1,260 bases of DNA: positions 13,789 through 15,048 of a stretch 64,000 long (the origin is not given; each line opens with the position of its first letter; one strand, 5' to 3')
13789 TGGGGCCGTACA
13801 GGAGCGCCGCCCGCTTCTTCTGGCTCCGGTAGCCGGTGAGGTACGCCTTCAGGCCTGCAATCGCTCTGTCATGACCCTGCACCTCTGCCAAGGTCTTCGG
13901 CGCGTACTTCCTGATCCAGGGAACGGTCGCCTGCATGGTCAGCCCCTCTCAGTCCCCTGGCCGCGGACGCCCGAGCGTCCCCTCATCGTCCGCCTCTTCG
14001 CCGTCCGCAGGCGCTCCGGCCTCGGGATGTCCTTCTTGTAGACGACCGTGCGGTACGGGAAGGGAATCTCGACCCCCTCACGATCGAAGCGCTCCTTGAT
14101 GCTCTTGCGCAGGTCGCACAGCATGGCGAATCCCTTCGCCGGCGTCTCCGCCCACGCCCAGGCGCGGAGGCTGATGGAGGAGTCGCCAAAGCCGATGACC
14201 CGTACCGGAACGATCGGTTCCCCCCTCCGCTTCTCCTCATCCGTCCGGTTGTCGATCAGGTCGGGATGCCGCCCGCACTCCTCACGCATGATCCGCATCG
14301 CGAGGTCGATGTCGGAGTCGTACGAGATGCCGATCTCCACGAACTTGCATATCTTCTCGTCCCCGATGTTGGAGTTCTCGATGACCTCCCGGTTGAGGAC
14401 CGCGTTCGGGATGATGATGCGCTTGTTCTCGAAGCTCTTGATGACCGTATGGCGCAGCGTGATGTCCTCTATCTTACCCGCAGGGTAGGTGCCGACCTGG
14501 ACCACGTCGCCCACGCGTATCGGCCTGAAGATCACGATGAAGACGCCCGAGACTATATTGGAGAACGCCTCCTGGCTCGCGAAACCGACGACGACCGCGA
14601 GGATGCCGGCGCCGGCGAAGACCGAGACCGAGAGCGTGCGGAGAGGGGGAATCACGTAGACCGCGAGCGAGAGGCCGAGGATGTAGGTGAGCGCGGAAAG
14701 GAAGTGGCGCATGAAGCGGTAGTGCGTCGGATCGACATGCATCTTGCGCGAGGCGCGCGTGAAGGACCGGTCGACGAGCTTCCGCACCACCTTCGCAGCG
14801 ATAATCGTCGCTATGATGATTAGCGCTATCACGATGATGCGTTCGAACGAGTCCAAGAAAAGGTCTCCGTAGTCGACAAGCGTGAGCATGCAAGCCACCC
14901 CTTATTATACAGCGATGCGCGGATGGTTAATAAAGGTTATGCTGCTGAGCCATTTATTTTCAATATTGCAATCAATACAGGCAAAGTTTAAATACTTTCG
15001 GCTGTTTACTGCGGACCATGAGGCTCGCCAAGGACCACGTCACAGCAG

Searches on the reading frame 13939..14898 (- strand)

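Call 88: search_protein_families(library=pfam, proteins=[window:13939-14898:-], max_evalue=0.01)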
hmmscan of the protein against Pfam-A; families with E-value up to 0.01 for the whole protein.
window:13939-14898:- (319 aa): 3 families
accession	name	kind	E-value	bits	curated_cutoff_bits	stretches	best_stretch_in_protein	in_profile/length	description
PF00924.24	MS_channel_2nd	-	1.8e-16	60.4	20.2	1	111-177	2-67/68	Mechanosensitive ion channel, beta-domain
PF21082.3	MS_channel_3rd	-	1.2e-12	48.5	21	1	187-278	3-88/88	Mechanosensitive ion channel MscS, C-terminal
PF05552.17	MS_channel_1st_1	-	0.0057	16.9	22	0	20-48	16-44/50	Mechanosensitive ion channel, conserved TM helix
